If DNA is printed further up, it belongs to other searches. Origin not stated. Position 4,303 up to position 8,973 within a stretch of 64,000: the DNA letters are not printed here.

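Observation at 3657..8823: DUF559-nuclease/RecQ-like 1456-aa protein translationally coupled to a tail-anchored coiled-coil protein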

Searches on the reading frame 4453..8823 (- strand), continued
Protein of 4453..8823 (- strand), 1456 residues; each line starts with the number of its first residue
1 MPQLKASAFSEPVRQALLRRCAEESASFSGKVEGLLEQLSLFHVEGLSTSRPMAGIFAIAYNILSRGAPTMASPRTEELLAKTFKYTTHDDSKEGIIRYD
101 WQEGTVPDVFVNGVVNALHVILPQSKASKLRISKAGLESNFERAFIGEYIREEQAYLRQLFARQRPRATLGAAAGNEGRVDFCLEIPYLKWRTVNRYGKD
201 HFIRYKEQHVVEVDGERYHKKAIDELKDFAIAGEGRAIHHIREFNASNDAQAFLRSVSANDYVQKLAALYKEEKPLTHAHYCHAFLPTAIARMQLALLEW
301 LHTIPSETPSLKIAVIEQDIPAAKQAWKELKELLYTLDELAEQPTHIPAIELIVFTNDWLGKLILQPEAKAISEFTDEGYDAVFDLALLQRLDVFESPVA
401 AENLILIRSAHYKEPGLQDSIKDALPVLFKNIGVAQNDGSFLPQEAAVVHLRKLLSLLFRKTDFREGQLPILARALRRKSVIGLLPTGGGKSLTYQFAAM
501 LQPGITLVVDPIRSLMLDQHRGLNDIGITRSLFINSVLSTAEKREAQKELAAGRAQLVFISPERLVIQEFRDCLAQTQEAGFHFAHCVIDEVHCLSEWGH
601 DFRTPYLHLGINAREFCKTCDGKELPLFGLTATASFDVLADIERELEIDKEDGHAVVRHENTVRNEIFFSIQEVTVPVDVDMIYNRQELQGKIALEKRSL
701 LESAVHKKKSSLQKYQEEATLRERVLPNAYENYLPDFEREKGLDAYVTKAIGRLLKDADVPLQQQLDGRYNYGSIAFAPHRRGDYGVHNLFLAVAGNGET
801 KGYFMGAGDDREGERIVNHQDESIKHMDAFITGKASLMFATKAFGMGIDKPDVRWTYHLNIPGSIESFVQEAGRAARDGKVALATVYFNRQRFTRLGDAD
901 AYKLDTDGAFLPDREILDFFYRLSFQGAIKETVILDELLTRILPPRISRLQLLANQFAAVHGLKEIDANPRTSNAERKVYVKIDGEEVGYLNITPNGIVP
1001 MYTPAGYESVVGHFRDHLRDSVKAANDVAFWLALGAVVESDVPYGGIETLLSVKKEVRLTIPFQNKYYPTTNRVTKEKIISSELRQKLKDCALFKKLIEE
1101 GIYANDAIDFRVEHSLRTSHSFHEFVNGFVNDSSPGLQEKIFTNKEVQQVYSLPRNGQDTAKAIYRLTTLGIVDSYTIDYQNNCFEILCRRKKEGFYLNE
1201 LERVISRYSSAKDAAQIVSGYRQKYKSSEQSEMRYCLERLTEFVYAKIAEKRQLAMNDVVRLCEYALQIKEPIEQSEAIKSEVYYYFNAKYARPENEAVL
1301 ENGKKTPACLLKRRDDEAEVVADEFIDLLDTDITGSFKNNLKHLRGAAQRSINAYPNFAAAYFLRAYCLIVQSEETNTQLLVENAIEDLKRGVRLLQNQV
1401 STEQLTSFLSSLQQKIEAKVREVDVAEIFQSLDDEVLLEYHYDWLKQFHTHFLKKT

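Call 26: search_protein_families(library=pfam, alignment_id=A2, max_evalue=0.00001)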
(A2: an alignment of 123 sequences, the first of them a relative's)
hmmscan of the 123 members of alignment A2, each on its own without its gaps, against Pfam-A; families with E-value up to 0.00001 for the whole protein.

A. member 1, L001:3523-4134:- (203 aa): 0 families

B. families by the number of members that match (of 123 scanned): 78 families (the first 25 are shown)
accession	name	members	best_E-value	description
PF08902.16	DUF1848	22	3.7e-95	Domain of unknown function (DUF1848)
PF00270.35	DEAD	6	5.2e-23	DEAD/DEAH box helicase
PF04851.21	ResIII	5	2.7e-39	Type III restriction enzyme, res subunit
PF13532.12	2OG-FeII_Oxy_2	5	1.4e-36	2OG-Fe(II) oxygenase superfamily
PF02384.22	N6_Mtase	3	7.3e-102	N-6 DNA Methylase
PF03235.19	GmrSD_N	3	8.8e-35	GmrSD restriction endonuclease, N-terminal domain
PF00145.23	DNA_methylase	3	5.6e-34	C-5 cytosine-specific DNA methylase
PF12161.14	HsdM_N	3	3e-26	HsdM N-terminal domain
PF01863.23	YgjP-like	2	3.7e-63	YgjP-like, metallopeptidase domain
PF06250.17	YhcG_C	2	4.7e-56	YhcG PDDEXK nuclease domain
PF17761.7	DUF1016_N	2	4.9e-30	DUF1016 N-terminal domain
PF07510.16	GmrSD_C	2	1.5e-26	GmrSD restriction endonucleases, C-terminal domain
PF18766.7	SWI2_SNF2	2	2.5e-25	SWI2/SNF2 ATPase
PF00271.37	Helicase_C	2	2.2e-24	Helicase conserved C-terminal domain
PF04326.19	SLFN_AlbA_2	2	6.5e-21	Schlafen, AlbA_2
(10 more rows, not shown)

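Call 27: search_protein_families(library=padloc, alignment_id=A2, max_evalue=1e-8)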
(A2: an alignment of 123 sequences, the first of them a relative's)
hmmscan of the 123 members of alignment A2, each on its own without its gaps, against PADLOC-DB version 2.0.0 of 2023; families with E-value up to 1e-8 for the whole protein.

A. member 1, L001:3523-4134:- (203 aa): 0 families

B. families by the number of members that match (of 123 scanned): 347 families (the first 25 are shown)
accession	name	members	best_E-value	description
PDLC03815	RTasDUF1848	22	7.8e-41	DRT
PDLC01964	CARF_2OG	5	2.2e-61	-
PDLC03029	MTase_I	3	4.7e-264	Type I methyltransferase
PDLC03022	MTase_I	3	2.1e-155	Type I methyltransferase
PDLC03027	MTase_I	3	6.1e-109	Type I methyltransferase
PDLC03032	MTase_I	3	4.9e-84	Type I methyltransferase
PDLC03031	MTase_I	3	2.1e-83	Type I methyltransferase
PDLC03020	MTase_I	3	5.7e-73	Type I methyltransferase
PDLC03039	MTase_I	3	3.7e-53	Type I methyltransferase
PDLC03038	MTase_I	3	1.2e-52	Type I methyltransferase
PDLC03021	MTase_I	3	1.5e-52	Type I methyltransferase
PDLC03019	MTase_I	3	4.5e-47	Type I methyltransferase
PDLC03028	MTase_I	3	7e-47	Type I methyltransferase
PDLC03035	MTase_I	3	1.4e-43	Type I methyltransferase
PDLC03033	MTase_I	3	1.6e-42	Type I methyltransferase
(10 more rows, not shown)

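Call 70: search_solved_structures(query=window:4453-8823:-, max_evalue=0.00001, show_alignments=1)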
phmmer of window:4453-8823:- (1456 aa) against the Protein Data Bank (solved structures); distinct sequences matched with E-value up to 0.00001: 50.
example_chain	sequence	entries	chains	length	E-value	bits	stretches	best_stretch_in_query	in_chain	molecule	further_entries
4q47_A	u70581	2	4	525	1.8e-42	148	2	454-649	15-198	DNA helicase RecQ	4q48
4tmu_A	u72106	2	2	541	2e-42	147.9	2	452-694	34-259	RecQ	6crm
1oyw_A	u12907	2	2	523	2.8e-41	144.1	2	453-702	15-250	ATP-dependent DNA helicase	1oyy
7auc_A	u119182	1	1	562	7.1e-40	139.4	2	424-649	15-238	Bloom syndrome protein,Bloom syndrome protein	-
9i22_A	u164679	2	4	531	2.3e-39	137.7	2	452-650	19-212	ATP-dependent DNA helicase Q1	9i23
7aud_A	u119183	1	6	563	3e-39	137.3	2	448-649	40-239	Bloom syndrome protein,Bloom syndrome protein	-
4u7d_A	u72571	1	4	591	3.2e-39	137.2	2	452-650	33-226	ATP-dependent DNA helicase Q1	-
2v1x_A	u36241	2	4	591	3.2e-39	137.2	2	452-650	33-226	ATP-DEPENDENT DNA HELICASE Q1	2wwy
8yrs_A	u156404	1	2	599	3.3e-39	137.2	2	452-650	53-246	ATP-dependent DNA helicase Q1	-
9i16_D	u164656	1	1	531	6.2e-39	136.3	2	452-650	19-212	ATP-dependent DNA helicase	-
7a8r_A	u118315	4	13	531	6.2e-39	136.3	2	452-650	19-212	ATP-dependent DNA helicase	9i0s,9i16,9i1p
4cgz_A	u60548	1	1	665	7.2e-39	136.1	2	450-649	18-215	BLOOM'S SYNDROME HELICASE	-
4cdg_A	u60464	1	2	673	7.4e-39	136.1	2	450-649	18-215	BLOOM SYNDROME PROTEIN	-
4o3m_A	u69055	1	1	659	7.4e-39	136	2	450-649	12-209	Bloom syndrome protein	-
7zms_A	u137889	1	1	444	2.7e-35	124.2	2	451-650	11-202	ATP-dependent DNA helicase Q5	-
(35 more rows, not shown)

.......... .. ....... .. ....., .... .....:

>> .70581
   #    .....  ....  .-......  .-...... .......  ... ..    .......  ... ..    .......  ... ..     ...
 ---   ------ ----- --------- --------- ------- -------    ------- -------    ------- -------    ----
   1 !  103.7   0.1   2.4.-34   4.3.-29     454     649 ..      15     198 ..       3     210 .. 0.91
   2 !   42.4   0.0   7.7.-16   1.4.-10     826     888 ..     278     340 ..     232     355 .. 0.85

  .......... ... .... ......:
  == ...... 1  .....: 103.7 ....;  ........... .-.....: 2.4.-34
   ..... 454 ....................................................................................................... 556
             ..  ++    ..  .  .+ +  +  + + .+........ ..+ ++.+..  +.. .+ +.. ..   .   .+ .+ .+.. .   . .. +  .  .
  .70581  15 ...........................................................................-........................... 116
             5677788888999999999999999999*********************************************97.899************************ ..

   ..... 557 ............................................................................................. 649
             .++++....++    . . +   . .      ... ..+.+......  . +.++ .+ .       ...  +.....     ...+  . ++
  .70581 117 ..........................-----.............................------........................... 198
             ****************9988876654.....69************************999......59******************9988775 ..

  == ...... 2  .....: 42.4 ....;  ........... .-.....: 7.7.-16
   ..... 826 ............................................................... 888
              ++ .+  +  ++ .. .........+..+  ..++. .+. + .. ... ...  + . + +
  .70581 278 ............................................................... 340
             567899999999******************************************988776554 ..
